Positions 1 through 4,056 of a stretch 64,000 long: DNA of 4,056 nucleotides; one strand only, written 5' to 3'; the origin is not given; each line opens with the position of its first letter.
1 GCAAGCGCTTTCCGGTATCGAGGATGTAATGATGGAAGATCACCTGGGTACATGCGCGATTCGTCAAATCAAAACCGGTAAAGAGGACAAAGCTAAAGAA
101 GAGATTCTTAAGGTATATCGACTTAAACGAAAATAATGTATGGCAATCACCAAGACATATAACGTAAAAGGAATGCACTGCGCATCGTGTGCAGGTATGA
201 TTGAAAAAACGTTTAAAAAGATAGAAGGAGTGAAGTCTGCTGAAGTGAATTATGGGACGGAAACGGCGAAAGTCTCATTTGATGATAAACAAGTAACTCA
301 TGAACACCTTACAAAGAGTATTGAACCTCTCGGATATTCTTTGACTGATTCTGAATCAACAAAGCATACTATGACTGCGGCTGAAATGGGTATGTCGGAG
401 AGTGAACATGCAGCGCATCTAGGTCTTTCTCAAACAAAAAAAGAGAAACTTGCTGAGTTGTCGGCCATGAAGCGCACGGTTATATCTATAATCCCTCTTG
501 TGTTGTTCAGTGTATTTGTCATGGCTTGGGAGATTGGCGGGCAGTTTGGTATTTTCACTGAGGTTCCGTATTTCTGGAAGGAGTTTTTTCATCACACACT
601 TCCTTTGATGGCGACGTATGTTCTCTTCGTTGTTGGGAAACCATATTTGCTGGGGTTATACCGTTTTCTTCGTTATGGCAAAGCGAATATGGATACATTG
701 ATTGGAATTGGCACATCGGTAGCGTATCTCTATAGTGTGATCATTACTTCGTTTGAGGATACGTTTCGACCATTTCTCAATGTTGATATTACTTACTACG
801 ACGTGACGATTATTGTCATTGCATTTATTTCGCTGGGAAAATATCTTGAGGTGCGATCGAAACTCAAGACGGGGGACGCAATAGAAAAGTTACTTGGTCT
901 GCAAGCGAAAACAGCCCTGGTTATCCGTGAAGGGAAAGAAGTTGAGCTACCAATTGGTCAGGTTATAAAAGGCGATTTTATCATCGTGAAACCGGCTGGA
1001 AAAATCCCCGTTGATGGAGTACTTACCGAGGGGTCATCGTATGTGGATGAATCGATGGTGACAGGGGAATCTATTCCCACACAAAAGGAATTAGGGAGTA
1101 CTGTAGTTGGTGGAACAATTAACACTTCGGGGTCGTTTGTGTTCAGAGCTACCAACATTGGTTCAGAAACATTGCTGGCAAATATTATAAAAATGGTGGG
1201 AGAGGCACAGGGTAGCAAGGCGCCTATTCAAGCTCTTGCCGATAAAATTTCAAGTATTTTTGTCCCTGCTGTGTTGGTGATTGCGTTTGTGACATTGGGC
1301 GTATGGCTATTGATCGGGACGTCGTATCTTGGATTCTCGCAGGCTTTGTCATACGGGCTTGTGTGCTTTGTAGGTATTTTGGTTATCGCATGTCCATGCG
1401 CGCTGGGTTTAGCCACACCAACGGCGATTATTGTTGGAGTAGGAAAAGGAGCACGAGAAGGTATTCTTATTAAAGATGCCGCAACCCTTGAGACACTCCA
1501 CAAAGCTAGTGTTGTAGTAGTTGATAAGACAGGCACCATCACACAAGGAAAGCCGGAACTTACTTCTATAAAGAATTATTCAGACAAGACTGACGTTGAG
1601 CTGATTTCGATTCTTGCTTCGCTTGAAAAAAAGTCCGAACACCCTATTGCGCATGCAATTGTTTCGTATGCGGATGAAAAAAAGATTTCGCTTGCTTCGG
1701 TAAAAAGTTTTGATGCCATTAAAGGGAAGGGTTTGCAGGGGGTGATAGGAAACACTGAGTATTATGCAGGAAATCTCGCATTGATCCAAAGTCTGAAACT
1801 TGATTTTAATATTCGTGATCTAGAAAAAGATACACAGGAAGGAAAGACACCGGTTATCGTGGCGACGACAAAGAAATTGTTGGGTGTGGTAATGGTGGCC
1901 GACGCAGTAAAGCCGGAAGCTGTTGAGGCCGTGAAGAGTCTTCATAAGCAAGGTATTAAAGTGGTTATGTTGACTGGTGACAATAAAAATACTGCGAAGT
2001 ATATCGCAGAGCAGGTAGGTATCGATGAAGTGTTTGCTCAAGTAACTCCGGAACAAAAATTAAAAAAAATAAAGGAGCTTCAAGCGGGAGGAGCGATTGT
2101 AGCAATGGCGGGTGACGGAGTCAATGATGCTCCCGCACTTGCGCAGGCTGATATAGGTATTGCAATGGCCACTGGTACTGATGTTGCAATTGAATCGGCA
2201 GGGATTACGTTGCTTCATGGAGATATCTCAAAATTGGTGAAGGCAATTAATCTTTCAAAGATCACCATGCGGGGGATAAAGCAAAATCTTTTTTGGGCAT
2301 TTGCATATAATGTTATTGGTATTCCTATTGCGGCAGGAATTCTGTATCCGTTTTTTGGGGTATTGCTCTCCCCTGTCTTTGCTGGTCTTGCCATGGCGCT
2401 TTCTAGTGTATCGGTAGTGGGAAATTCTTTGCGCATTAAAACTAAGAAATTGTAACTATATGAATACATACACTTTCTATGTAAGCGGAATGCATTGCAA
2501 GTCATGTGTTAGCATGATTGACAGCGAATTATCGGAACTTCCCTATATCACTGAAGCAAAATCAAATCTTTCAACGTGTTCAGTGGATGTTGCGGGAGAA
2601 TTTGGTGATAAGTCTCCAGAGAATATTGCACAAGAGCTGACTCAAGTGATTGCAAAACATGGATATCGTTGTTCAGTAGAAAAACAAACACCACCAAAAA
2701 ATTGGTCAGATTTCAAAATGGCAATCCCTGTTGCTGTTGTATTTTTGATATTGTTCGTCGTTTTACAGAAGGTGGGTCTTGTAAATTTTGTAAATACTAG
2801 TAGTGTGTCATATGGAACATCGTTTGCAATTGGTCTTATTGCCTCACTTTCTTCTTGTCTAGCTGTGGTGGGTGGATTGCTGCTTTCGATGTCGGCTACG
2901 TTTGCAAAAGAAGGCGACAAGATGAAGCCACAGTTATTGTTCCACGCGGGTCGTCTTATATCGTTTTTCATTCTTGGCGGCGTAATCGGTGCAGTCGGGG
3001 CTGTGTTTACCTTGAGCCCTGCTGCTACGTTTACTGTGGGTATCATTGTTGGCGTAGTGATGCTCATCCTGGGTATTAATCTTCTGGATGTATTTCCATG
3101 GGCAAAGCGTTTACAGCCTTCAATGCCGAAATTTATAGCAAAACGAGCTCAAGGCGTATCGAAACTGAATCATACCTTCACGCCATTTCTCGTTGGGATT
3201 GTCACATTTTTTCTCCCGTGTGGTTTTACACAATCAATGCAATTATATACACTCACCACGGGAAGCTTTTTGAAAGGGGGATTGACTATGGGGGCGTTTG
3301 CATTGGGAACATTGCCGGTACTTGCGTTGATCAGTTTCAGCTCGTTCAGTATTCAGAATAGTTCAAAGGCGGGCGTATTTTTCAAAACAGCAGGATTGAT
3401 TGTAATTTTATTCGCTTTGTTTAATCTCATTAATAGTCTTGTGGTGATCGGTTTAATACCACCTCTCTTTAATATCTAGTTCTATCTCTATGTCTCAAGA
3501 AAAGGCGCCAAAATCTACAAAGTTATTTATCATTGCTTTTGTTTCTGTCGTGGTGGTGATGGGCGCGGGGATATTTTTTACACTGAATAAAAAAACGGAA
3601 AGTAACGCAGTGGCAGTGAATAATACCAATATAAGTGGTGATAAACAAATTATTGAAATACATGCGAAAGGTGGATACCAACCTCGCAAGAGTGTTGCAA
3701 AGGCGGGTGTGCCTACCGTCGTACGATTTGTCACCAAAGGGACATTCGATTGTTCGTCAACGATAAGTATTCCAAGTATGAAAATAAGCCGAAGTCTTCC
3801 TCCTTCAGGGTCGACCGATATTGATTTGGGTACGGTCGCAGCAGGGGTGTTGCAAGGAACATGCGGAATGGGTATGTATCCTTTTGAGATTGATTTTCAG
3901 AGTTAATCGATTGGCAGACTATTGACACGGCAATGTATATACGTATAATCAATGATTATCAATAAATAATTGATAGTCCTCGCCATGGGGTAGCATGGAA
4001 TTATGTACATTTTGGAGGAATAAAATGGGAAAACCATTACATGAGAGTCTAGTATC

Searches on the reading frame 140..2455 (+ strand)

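Call 11: search_protein_families(library=pfam, proteins=[window:140-2455:+], max_evalue=0.001)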
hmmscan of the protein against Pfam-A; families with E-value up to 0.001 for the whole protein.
window:140-2455:+ (771 aa): 5 families
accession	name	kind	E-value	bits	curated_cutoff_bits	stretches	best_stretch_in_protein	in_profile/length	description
PF00122.25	E1-E2_ATPase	-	1.7e-51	174.7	28.1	1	254-439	2-180/181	E1-E2 ATPase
PF00702.32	Hydrolase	-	5.4e-38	131.7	26.4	1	458-671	3-191/191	haloacid dehalogenase-like hydrolase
PF00403.32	HMA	-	1.8e-16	60.7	24.8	1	6-66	1-61/62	Heavy-metal-associated domain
PF08282.18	Hydrolase_3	-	7.1e-08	32.9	20.9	0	645-688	197-240/255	haloacid dehalogenase-like hydrolase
PF12710.13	HAD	-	1.9e-07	32.2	27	1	568-667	64-188/189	haloacid dehalogenase-like hydrolase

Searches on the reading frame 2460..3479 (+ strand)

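Call 11: search_protein_families(library=pfam, proteins=[window:2460-3479:+], max_evalue=0.001)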
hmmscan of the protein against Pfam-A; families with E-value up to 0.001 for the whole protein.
window:2460-3479:+ (339 aa): 2 families
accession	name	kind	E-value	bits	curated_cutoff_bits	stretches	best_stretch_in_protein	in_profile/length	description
PF13386.12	DsbD_2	-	5.3e-33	115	24.9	1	121-320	2-198/199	Cytochrome C biogenesis protein transmembrane region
PF00403.32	HMA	-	2.3e-09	37.9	24.8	1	5-61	1-57/62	Heavy-metal-associated domain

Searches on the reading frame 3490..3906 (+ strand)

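Call 11: search_protein_families(library=pfam, proteins=[window:3490-3906:+], max_evalue=0.001)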
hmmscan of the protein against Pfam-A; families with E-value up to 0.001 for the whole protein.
window:3490-3906:+ (138 aa): 1 family
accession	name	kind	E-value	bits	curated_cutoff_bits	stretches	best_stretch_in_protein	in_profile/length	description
PF13473.12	Cupredoxin_1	-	1.5e-09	38.2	27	1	37-130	16-97/104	Cupredoxin-like domain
